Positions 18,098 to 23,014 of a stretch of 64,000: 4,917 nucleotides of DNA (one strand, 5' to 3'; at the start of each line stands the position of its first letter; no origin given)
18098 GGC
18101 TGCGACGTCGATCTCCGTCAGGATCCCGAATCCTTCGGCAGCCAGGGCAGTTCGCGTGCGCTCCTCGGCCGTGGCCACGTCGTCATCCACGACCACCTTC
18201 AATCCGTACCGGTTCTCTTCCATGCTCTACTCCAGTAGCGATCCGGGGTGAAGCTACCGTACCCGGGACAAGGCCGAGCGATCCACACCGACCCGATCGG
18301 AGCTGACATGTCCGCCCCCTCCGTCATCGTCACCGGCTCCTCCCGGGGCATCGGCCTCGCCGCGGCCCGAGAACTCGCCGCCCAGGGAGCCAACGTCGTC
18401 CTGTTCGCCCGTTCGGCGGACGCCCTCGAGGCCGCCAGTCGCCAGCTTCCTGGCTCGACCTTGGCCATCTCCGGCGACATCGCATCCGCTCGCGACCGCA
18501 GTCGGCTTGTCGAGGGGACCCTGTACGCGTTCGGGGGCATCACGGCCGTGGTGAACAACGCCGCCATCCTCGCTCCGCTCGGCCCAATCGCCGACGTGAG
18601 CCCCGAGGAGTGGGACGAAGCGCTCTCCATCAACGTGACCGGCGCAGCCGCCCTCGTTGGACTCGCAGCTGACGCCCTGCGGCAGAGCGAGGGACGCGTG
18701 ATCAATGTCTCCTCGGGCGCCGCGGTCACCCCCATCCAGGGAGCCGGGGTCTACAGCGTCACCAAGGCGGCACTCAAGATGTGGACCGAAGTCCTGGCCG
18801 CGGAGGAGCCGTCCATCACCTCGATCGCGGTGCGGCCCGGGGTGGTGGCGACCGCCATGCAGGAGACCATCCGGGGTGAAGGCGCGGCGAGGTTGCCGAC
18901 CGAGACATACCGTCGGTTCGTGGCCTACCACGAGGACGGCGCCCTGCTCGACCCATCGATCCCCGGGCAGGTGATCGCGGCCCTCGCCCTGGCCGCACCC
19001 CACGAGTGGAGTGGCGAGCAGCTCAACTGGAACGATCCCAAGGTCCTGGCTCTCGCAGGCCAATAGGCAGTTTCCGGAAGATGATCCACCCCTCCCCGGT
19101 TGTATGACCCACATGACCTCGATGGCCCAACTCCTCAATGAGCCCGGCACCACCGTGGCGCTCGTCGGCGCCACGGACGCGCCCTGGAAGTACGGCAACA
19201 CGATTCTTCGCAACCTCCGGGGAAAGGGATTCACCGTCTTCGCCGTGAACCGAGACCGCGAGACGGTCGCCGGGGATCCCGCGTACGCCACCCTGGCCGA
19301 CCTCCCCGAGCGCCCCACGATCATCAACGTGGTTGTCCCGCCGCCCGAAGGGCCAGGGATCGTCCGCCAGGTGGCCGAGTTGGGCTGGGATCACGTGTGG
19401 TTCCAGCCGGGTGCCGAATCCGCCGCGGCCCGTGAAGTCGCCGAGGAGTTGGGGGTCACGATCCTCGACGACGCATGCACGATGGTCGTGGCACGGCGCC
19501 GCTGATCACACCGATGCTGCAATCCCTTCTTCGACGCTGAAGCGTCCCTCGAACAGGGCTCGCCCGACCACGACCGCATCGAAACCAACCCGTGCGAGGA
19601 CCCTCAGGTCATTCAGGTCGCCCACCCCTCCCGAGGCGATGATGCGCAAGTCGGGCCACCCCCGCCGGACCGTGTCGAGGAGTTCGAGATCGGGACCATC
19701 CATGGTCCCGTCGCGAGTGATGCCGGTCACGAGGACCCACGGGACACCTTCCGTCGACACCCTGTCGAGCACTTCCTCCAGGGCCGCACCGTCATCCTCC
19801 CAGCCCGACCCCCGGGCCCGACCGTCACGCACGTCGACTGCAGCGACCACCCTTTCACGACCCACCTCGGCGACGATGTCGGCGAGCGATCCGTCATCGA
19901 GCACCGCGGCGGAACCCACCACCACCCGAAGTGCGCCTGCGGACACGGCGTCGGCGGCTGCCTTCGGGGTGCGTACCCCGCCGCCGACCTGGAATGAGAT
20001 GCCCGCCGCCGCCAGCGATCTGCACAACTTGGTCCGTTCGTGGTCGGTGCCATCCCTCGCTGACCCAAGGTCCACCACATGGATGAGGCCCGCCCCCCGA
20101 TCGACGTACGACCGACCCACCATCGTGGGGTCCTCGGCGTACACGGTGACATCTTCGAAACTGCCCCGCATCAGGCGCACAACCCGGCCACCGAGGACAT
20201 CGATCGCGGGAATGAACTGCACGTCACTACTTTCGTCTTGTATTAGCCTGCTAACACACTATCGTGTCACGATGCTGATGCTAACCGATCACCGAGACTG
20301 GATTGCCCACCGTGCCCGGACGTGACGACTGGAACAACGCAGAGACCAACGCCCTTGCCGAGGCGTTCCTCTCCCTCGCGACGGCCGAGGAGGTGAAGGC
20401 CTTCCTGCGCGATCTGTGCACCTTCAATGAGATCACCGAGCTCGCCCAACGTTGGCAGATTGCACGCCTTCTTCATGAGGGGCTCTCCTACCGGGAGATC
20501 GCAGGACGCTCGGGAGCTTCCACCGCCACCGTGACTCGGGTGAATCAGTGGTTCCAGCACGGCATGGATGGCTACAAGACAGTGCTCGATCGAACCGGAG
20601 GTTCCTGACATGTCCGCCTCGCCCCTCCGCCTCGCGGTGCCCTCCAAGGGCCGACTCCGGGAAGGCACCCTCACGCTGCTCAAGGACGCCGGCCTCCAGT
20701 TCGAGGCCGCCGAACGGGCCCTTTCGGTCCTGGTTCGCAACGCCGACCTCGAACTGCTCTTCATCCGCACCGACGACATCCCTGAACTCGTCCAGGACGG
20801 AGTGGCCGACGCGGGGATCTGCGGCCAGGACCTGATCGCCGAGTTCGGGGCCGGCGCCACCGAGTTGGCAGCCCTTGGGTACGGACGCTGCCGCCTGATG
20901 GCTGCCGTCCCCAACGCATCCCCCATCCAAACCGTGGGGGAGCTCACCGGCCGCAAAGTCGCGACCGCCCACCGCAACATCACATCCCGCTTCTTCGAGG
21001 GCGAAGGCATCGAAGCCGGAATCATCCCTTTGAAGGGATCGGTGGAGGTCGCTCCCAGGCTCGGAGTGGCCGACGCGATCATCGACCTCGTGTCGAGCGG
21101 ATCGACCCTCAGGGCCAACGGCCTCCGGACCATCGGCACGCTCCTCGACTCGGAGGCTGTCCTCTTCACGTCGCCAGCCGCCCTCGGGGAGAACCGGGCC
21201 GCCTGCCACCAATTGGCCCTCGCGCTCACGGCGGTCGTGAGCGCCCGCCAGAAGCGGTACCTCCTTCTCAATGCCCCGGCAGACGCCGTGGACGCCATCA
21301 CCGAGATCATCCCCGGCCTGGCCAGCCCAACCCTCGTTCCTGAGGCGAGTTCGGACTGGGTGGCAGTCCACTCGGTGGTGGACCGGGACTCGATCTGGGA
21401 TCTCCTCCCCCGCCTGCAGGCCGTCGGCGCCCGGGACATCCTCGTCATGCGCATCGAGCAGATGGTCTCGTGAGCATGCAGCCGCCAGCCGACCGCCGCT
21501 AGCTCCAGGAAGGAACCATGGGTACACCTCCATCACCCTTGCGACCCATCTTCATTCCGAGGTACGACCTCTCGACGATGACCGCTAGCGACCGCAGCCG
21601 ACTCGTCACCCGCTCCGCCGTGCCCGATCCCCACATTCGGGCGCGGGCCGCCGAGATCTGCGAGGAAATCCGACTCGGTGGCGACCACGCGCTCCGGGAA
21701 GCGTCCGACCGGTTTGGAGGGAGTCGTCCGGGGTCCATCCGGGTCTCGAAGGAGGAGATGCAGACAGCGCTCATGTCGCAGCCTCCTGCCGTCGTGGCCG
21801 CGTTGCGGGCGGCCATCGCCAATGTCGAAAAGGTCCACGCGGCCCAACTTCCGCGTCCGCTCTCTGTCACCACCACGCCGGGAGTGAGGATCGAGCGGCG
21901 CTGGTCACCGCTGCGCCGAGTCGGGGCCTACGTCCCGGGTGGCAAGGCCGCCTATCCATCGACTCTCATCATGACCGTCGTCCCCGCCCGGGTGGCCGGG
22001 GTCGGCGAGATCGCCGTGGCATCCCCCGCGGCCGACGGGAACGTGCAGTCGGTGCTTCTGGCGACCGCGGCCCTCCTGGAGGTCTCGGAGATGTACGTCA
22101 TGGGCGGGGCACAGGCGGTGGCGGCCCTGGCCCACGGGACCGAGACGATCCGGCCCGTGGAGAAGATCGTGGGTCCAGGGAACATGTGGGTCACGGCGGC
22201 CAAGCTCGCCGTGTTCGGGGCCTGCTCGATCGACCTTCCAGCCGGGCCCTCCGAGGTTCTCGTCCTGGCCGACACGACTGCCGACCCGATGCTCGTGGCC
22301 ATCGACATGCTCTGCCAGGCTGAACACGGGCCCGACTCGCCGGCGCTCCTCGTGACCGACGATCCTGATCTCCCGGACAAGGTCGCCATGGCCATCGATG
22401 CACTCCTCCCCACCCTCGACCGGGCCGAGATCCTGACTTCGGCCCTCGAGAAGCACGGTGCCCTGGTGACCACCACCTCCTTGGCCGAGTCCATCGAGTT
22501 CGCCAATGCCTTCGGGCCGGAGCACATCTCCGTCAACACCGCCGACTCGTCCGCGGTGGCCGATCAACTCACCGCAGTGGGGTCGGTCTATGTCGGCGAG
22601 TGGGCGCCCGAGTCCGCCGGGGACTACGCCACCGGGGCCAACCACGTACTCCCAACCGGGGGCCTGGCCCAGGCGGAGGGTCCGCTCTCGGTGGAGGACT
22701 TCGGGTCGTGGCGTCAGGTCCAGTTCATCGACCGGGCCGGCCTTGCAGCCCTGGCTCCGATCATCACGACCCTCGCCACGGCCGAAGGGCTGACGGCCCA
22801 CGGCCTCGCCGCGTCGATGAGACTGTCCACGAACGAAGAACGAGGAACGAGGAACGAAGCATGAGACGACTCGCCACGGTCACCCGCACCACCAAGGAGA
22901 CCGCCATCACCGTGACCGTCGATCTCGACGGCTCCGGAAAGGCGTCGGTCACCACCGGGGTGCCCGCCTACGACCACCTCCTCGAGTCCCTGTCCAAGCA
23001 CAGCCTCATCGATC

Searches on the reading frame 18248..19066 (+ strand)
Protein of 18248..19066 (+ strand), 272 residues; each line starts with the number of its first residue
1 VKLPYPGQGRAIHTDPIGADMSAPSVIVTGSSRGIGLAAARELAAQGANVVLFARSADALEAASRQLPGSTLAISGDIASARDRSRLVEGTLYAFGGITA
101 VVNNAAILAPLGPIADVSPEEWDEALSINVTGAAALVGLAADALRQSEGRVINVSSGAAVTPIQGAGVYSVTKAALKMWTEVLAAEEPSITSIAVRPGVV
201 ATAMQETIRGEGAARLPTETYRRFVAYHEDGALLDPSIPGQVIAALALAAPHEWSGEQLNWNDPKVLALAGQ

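Call 48: search_protein_families(library=pfam, proteins=[window:18248-19066:+], max_evalue=0.000001)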
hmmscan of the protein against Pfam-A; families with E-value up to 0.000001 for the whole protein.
window:18248-19066:+ (272 aa): 3 families
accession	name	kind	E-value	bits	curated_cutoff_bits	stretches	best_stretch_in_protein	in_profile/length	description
PF00106.31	adh_short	-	2.2e-42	145.2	26.6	1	26-209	3-191/195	short chain dehydrogenase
PF13561.12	adh_short_C2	-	8e-34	117.7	27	1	32-213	5-189/236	Enoyl-(Acyl carrier protein) reductase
PF08659.16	KR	-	8.9e-13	49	22.6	1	26-195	3-175/180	KR domain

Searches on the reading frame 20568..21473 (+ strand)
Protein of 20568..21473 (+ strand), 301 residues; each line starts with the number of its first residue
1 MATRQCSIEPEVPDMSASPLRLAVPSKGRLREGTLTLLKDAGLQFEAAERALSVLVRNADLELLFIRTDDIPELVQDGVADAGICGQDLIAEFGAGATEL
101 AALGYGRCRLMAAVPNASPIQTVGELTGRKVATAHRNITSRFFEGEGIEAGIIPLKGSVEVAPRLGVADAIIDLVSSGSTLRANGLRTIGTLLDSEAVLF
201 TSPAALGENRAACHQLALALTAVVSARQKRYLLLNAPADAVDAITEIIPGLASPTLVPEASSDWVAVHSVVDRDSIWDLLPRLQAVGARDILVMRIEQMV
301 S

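Call 48: search_protein_families(library=pfam, proteins=[window:20568-21473:+], max_evalue=0.000001)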
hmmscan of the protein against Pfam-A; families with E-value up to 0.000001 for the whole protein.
window:20568-21473:+ (301 aa): 2 families
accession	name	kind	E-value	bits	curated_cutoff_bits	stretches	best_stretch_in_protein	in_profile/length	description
PF01634.23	HisG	-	3.5e-48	164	25.5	1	67-220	1-156/158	ATP phosphoribosyltransferase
PF08029.16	HisG_C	-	3.3e-24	85.2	23.5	1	226-297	1-72/73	HisG, C-terminal domain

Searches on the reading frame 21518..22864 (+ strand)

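Call 48: search_protein_families(library=pfam, proteins=[window:21518-22864:+], max_evalue=0.000001)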
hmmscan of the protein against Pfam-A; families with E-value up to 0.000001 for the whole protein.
window:21518-22864:+ (448 aa): 1 family
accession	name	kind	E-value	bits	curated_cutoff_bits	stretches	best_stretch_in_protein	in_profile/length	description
PF00815.25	Histidinol_dh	-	1.6e-142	475.8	27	1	33-436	4-411/411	Histidinol dehydrogenase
